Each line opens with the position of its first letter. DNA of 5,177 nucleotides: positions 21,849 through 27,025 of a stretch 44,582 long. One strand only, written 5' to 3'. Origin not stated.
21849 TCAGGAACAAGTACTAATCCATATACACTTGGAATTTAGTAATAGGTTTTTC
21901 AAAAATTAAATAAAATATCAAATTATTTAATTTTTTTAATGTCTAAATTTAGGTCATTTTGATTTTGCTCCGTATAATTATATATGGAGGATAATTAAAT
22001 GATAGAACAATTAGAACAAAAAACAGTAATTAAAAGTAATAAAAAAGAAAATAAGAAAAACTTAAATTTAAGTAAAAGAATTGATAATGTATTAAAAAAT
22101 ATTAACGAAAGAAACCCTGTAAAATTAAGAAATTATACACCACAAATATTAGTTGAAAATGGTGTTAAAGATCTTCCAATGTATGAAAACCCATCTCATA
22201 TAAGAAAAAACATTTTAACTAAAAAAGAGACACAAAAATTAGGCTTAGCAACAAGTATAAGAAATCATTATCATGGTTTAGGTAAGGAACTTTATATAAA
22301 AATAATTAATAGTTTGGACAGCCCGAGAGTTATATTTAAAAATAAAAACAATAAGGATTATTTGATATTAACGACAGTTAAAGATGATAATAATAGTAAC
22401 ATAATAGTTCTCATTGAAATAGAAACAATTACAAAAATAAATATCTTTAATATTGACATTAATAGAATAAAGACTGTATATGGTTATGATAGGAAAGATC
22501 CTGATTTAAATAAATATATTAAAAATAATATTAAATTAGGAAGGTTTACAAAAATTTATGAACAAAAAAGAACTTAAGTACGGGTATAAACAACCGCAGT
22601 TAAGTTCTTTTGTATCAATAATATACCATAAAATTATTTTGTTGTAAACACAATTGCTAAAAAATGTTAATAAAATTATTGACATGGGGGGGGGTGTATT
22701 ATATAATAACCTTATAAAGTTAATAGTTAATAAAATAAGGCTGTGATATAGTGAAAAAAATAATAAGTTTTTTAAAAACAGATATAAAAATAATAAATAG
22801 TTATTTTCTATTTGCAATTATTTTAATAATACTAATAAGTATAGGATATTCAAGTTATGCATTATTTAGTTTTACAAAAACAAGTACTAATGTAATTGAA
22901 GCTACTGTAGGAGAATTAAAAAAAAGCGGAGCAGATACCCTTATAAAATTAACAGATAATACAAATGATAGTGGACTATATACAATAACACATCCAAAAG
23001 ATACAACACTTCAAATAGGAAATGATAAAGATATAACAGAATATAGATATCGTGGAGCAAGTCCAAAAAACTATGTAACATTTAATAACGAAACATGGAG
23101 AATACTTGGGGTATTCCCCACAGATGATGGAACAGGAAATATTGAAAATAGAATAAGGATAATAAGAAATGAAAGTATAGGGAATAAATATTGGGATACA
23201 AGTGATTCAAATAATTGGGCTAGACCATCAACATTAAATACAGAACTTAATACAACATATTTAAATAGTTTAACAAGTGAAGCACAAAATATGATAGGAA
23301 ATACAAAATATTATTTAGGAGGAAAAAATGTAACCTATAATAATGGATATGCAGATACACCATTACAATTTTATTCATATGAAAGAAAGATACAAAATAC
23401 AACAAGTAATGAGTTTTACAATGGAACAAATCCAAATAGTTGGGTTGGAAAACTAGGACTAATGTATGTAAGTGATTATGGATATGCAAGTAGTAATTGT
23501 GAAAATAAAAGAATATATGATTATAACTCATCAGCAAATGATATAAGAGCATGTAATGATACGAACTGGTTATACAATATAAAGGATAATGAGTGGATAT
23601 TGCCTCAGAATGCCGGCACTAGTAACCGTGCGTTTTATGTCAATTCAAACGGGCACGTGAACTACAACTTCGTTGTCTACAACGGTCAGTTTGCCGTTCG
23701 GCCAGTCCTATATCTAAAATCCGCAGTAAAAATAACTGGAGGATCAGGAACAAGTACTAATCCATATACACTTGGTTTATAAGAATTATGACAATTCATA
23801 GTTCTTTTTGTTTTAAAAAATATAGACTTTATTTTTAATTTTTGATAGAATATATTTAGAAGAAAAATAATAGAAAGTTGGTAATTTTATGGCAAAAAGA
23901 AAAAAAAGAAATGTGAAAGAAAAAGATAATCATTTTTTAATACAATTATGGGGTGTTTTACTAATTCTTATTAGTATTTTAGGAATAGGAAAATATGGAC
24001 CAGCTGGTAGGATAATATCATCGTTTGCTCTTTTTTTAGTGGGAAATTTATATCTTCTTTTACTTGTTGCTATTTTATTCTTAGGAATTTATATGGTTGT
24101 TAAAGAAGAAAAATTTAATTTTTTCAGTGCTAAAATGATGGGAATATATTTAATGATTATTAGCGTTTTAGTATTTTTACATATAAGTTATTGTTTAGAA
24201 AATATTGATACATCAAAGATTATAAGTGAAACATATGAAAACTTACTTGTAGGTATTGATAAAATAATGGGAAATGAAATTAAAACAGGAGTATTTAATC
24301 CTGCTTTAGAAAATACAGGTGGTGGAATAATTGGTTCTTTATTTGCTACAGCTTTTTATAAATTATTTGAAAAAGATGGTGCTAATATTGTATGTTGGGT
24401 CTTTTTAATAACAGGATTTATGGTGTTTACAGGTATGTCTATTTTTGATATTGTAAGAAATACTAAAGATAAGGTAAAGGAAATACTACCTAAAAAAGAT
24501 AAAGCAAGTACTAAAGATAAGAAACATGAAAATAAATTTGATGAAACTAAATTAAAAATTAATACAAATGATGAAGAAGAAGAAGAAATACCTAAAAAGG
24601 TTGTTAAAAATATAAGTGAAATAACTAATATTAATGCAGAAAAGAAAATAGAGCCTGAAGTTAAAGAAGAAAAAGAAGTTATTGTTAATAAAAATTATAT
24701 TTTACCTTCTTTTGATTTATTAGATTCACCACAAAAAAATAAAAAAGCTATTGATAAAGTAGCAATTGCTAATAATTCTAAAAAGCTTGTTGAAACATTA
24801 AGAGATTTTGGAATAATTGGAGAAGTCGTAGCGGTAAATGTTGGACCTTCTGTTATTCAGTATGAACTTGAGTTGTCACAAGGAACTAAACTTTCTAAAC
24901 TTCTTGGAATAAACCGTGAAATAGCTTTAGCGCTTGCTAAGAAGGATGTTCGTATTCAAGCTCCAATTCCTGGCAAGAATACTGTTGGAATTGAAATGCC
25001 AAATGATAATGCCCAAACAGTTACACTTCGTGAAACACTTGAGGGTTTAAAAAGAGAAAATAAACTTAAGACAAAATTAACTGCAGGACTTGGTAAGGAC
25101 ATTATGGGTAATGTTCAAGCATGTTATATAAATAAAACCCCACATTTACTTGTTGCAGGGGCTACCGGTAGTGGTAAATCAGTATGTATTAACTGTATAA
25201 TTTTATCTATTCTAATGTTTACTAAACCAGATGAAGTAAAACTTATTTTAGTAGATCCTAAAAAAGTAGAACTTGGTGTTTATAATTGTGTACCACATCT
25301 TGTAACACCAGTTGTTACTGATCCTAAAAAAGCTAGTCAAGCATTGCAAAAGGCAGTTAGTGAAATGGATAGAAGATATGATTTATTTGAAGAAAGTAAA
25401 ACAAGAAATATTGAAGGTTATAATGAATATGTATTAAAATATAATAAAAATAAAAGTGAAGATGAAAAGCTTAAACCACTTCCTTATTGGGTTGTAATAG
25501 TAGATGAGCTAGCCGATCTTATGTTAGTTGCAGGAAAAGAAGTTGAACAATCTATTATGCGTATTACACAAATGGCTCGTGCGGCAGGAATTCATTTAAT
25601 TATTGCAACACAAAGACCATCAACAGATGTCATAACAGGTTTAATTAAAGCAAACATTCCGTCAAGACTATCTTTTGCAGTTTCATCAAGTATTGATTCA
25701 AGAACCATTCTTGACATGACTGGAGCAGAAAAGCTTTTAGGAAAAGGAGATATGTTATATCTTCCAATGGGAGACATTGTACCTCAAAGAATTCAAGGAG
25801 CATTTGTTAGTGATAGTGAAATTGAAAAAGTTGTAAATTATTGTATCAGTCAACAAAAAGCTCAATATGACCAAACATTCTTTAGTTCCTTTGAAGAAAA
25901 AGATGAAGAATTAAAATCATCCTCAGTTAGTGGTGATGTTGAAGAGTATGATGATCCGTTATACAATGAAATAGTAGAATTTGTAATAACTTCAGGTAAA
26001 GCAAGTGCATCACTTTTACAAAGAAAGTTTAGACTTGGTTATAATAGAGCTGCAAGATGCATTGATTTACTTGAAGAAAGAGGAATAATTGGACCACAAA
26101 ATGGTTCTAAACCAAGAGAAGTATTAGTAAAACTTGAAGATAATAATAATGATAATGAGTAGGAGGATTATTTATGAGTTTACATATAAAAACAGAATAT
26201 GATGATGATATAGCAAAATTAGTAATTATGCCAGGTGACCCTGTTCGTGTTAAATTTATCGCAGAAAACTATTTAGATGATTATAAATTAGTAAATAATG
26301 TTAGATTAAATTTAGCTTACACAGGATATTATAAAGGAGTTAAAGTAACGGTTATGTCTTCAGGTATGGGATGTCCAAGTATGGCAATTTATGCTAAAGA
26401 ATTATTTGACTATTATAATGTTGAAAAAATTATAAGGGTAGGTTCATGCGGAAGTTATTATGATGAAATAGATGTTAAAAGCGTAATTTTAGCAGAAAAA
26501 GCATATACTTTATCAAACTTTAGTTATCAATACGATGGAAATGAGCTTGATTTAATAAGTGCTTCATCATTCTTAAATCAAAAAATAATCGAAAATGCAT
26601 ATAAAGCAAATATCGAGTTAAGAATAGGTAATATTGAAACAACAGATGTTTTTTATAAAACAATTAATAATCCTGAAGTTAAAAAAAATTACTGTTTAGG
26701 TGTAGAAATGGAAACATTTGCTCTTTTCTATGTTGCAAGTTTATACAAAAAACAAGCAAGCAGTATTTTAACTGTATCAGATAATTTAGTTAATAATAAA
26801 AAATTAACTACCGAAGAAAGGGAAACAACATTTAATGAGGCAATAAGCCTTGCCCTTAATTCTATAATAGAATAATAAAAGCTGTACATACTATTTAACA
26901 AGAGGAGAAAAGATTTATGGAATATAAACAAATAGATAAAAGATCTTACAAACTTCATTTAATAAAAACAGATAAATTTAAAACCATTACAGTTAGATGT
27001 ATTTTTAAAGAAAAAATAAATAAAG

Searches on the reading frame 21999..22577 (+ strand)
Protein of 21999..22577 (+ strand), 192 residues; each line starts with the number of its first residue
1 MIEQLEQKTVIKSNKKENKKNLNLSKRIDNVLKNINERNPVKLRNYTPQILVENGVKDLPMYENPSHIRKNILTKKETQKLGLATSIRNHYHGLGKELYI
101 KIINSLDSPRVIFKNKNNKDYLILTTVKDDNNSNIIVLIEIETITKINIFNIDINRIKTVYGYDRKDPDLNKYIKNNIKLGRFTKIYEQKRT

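Call 8: search_protein_families(library=pfam, proteins=[window:21999-22577:+], max_evalue=0.01)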
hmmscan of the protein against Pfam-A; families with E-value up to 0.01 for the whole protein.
window:21999-22577:+ (192 aa): 1 family
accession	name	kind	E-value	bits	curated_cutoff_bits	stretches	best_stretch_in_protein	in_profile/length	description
PF18819.6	MuF_C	-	1.1e-09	38.8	27.6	1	88-180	6-90/103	Phage MuF-C-terminal domain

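Call 22: find_encoding_contigs(protein=window:21999-22577:+, flank=3000, max_places=10)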
Protein window:21999-22577:+ (192 aa): 8 contigs read that carry it; 7 places shown.
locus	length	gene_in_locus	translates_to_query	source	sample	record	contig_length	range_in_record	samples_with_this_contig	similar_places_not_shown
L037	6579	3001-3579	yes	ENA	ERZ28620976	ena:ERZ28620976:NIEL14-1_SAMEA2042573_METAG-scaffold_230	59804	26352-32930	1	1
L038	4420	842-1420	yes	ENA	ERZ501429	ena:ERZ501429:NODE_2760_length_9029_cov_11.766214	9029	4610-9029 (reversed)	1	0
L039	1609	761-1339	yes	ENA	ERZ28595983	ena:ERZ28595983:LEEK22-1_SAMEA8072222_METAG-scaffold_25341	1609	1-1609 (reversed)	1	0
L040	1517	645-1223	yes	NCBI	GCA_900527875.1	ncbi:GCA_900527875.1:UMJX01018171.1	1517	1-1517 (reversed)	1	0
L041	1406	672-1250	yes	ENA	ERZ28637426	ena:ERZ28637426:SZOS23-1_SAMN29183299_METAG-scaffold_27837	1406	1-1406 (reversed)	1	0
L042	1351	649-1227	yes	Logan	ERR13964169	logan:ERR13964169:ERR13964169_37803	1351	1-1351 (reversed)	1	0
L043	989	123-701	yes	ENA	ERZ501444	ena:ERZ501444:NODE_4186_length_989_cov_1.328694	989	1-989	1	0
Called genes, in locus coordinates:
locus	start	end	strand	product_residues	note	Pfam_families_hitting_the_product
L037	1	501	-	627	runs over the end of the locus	PF00884:Sulfatase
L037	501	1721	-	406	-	PF05496:RuvB_N, PF06068:TIP49 (weak), PF00158:Sigma54_activat (faint), PF00004:AAA, PF07728:AAA_5 (faint), PF16193:AAA_assoc_2, PF12002:MgsA_C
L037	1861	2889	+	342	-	PF19789:DUF6273 (faint)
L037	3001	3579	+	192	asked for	PF18819:MuF_C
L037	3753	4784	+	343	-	-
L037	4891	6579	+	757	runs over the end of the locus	PF13491:FtsK_4TM (weak), PF17854:FtsK_alpha, PF01580:FtsK_SpoIIIE, PF12846:AAA_10 (faint), PF09397:FtsK_gamma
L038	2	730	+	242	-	?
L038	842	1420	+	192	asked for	PF18819:MuF_C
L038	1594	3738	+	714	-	PF19789:DUF6273 (faint)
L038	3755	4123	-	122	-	PF12670:DUF3792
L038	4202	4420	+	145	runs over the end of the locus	PF04239:DUF421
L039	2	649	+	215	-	?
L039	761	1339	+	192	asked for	PF18819:MuF_C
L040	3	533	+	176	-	?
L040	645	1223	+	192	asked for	PF18819:MuF_C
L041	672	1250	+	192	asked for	PF18819:MuF_C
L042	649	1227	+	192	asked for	PF18819:MuF_C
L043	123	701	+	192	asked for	PF18819:MuF_C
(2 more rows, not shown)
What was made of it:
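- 21999..22577 (+): MuF_C-domain gene (192 aa). It lies between two family genes in all related strains. calls 8, 22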

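Call 57: search_protein_families(library=ncbifam, max_evalue=0.1, proteins=[window:21999-22577:+])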
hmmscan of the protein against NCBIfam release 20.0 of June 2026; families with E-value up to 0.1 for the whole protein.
window:21999-22577:+ (192 aa): 0 families

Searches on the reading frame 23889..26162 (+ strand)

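Call 8: search_protein_families(library=pfam, proteins=[window:23889-26162:+], max_evalue=0.01)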
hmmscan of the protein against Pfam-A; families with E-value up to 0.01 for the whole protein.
window:23889-26162:+ (757 aa): 9 families
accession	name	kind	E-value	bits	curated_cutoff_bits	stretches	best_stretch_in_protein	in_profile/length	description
PF01580.24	FtsK_SpoIIIE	-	7.5e-65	218.9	24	1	388-578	10-220/221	FtsK/SpoIIIE family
PF17854.6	FtsK_alpha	-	1.6e-30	105.7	22.9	1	272-372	1-101/101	FtsK alpha domain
PF09397.16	FtsK_gamma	-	9.6e-30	102.5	30.6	1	688-747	3-62/63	Ftsk gamma domain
PF13491.11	FtsK_4TM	-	1.1e-08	35.3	23.1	1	138-191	116-169/171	4TM region of DNA translocase FtsK/SpoIIIE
PF12846.13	AAA_10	-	5.6e-06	26.1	27.5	1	416-460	20-60/362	AAA-like domain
PF04851.21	ResIII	-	0.0023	18.3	22.5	0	379-540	11-133/164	Type III restriction enzyme, res subunit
PF13245.12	AAA_19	-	0.0063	17.1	25.1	0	416-547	10-105/134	AAA domain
PF00437.27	T2SSE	-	0.007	15.5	24.9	0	369-442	98-166/370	Type II/IV secretion system protein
PF01935.23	DUF87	-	0.0092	16.5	23.2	1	417-458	23-61/220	Helicase HerA, central domain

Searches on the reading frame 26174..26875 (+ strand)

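Call 8: search_protein_families(library=pfam, proteins=[window:26174-26875:+], max_evalue=0.01)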
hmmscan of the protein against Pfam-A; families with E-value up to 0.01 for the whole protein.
window:26174-26875:+ (233 aa): 1 family
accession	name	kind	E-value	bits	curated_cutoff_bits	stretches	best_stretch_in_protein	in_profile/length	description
PF01048.26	PNP_UDP_1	-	1.9e-33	116.3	25.1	1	15-226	1-223/233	Phosphorylase superfamily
